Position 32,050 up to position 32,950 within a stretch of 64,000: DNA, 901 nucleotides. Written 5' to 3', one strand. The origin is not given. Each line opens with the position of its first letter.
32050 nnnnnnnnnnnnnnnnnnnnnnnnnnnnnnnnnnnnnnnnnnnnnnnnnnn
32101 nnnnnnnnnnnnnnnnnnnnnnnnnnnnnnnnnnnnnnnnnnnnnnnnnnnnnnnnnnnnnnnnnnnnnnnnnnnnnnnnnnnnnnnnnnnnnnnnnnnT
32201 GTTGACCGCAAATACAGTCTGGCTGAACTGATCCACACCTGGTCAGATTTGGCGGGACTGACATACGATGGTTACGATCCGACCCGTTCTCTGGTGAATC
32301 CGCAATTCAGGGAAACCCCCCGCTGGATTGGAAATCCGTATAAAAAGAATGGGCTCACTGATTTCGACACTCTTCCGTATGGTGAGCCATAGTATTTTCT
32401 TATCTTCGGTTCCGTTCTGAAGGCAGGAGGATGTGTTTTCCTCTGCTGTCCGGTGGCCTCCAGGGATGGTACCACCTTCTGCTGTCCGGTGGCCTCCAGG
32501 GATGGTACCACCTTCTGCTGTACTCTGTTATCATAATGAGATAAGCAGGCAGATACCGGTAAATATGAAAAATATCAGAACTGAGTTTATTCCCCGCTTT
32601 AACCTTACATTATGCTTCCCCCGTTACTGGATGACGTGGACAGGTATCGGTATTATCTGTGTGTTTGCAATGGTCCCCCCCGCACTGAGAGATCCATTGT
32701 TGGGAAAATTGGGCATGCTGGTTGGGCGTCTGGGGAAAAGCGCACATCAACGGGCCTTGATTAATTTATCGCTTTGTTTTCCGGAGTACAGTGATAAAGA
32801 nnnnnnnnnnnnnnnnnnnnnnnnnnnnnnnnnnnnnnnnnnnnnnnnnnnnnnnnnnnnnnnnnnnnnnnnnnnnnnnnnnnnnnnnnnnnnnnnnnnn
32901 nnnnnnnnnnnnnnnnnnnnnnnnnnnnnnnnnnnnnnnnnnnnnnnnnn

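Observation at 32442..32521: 36-bp tandem duplication between ecf3 and msbB2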

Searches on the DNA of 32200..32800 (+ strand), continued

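Call 11: get_annotated_region(hit=H18, flank=1500)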
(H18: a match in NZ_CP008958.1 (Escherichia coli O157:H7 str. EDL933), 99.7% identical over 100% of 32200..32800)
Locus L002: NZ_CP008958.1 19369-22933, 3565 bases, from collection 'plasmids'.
description: Escherichia coli O157:H7 str. EDL933 plasmid unnamed, complete sequence
organism: Escherichia coli O157:H7 str. EDL933 (NCBI taxid 155864)
taxonomy: Bacteria; Pseudomonadota; Gammaproteobacteria; Enterobacterales; Enterobacteriaceae; Escherichia; Escherichia coli; Escherichia coli O157:H7 str. EDL933
host: -; source: -; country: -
typing (MOB-suite, as given by PLSDB): non-mobilizable; replicon IncFIA,IncFIB
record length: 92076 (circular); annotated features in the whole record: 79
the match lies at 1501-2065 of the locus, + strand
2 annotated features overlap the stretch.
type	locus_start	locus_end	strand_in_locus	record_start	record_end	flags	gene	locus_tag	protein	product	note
CDS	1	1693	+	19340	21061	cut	cptA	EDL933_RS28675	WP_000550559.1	phosphoethanolamine transferase CptA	-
CDS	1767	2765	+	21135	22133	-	lpxM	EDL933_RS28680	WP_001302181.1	lauroyl-Kdo(2)-lipid IV(A) myristoyltransferase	GO:0009245 - lipid A biosynthetic process [Evidence IEA]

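Call 12: get_annotated_region(hit=H58, flank=1500)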
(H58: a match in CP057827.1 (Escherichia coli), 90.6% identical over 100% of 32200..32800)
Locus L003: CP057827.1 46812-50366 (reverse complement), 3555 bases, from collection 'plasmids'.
description: Escherichia coli strain RHB14-C07 plasmid pRHB14-C07_2, complete sequence
organism: Escherichia coli (NCBI taxid 562)
taxonomy: Bacteria; Pseudomonadota; Gammaproteobacteria; Enterobacterales; Enterobacteriaceae; Escherichia; Escherichia coli
host: -; source: culture,Pooled pig faecal samples collected from floor of farm; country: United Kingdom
typing (MOB-suite, as given by PLSDB): conjugative; replicon IncFIA,IncFIC; relaxase MOBF,MOBP; mating-pair formation MPF_F
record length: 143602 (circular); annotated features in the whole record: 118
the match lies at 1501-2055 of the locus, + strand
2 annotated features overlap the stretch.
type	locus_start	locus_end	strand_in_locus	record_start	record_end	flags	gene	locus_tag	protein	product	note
CDS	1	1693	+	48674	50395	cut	-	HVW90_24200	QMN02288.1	phosphoethanolamine transferase CptA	-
CDS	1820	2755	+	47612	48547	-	lpxM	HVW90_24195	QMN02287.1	lauroyl-Kdo(2)-lipid IV(A) myristoyltransferase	-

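Call 13: get_annotated_region(hit=H59, flank=1500)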
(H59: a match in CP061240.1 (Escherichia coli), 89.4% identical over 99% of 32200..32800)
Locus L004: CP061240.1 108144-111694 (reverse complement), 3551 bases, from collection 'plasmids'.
description: Escherichia coli strain STEC506 plasmid pSTEC506, complete sequence
organism: Escherichia coli (NCBI taxid 562)
taxonomy: Bacteria; Pseudomonadota; Gammaproteobacteria; Enterobacterales; Enterobacteriaceae; Escherichia; Escherichia coli
host: -; source: Homo sapiens,cell culture; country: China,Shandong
typing (MOB-suite, as given by PLSDB): conjugative; replicon IncFIA,IncFIC; relaxase MOBF,MOBF,MOBP; mating-pair formation MPF_F
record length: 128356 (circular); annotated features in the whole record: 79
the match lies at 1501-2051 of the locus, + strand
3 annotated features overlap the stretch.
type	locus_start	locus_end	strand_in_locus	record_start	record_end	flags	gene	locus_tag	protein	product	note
CDS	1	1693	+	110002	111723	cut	-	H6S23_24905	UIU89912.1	phosphoethanolamine transferase CptA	-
CDS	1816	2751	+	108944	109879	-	lpxM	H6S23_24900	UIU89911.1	lauroyl-Kdo(2)-lipid IV(A) myristoyltransferase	-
CDS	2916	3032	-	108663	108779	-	-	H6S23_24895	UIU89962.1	IS3 family transposase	-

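Call 36: search_rna_families(source=window, start=32200, end=32800, threshold=evalue, max_evalue=1)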
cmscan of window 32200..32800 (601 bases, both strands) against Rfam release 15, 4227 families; matches with E-value up to 1: 0.
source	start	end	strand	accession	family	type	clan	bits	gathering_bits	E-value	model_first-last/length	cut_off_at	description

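Call 38: search_dna_similar(query=L003:1560-1900:+, collection=plasmids, mode=near, max_rows=30)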
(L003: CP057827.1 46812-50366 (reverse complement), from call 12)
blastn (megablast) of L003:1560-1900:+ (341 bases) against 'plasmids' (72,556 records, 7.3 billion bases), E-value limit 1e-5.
Records with a match: 507; places in all: 508; records where one place covers at least 80% of the query: 504.
Best place of each record, by identity: >=99% 8; 95-99% 1; 90-95% 407; 80-90% 91.
By first word of the organism name: Escherichia 505; Shigella 2.
By predicted mobility (MOB-suite, as given by PLSDB): non-mobilizable 307; mobilizable 108; conjugative 92.
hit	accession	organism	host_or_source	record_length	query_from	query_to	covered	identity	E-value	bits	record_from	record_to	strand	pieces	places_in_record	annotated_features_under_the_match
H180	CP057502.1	Escherichia coli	culture,Pooled sheep faecal samples ...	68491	1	341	100%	100.0%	3e-178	630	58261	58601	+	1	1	phosphoethanolamine transferase CptA | lpxM: lauroyl-Kdo(2)-lipid IV(A) myristoyltransferase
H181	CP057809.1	Escherichia coli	culture,Pooled pig faecal samples ...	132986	1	341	100%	100.0%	3e-178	630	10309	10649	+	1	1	phosphoethanolamine transferase CptA | lpxM: lauroyl-Kdo(2)-lipid IV(A) myristoyltransferase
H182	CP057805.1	Escherichia coli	culture,Pooled pig faecal samples ...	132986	1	341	100%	100.0%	3e-178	630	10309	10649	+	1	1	phosphoethanolamine transferase CptA | lpxM: lauroyl-Kdo(2)-lipid IV(A) myristoyltransferase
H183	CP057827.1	Escherichia coli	culture,Pooled pig faecal samples ...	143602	1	341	100%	100.0%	3e-178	630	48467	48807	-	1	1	phosphoethanolamine transferase CptA | lpxM: lauroyl-Kdo(2)-lipid IV(A) myristoyltransferase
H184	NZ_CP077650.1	Escherichia coli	Homo sapiens,diarrhea from outbreaks of ...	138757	1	341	100%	99.7%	1e-176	625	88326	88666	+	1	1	phosphoethanolamine transferase CptA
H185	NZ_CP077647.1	Escherichia coli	Homo sapiens,outbreaks of food poisoning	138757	1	341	100%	99.7%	1e-176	625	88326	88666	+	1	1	phosphoethanolamine transferase CptA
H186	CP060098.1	Escherichia coli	Homo sapiens,cell culture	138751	1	341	100%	99.7%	1e-176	625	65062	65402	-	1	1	phosphoethanolamine transferase CptA | lpxM: lauroyl-Kdo(2)-lipid IV(A) myristoyltransferase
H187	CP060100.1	Escherichia coli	Homo sapiens,cell culture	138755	1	341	100%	99.7%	1e-176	625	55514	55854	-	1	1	phosphoethanolamine transferase CptA | lpxM: lauroyl-Kdo(2)-lipid IV(A) myristoyltransferase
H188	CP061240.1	Escherichia coli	Homo sapiens,cell culture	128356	1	341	100%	97.9%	2e-165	588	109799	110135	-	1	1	phosphoethanolamine transferase CptA | lpxM: lauroyl-Kdo(2)-lipid IV(A) myristoyltransferase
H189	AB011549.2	Escherichia coli O157:H7 str. Sakai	Homo sapiens,Human feces,Human ...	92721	1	341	100%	90.0%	1e-122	446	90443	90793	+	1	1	Lipid A biosynthesis (Kdo)2-(lauroyl)-lipid IVA acyltransferase | hypothetical 66.6 kD protein in FRWD-PPC intergenic region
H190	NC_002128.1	Escherichia coli O157:H7 str. Sakai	-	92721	1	341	100%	90.0%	1e-122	446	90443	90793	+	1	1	lipid A biosynthesis (KDO)2-(lauroyl)-lipid IVA acyltransferase | hypothetical protein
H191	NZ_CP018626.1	Escherichia coli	Homo sapiens,stool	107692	1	341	100%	90.0%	1e-122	446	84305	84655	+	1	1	lpxM: lauroyl-Kdo(2)-lipid IV(A) myristoyltransferase | cptA: phosphoethanolamine transferase CptA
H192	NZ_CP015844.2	Escherichia coli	Bos taurus,animal,fecal steer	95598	1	341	100%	90.0%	1e-122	446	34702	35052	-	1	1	lpxM: lauroyl-Kdo(2)-lipid IV(A) myristoyltransferase | cptA: phosphoethanolamine transferase CptA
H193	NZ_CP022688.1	Escherichia coli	-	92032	1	341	100%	90.0%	1e-122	446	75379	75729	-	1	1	lpxM: lauroyl-Kdo(2)-lipid IV(A) myristoyltransferase | cptA: phosphoethanolamine transferase CptA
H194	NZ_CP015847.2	Escherichia coli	Bos taurus,animal,feces (Bos taurus)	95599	1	341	100%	90.0%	1e-122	446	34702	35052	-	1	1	lpxM: lauroyl-Kdo(2)-lipid IV(A) myristoyltransferase | cptA: phosphoethanolamine transferase CptA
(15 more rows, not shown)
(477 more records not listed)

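Call 54: search_dna_similar(query=window:32460-32503:+, collection=ecoli_genomes, mode=distant, max_rows=20, max_evalue=0.000001)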
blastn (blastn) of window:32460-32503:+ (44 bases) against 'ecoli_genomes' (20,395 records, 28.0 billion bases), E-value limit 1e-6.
No match.

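Call 55: search_dna_similar(query=window:32460-32503:+, collection=plasmids, mode=distant, max_rows=20, max_evalue=0.000001)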
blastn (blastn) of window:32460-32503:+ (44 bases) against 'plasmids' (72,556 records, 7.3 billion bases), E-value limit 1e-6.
No match.
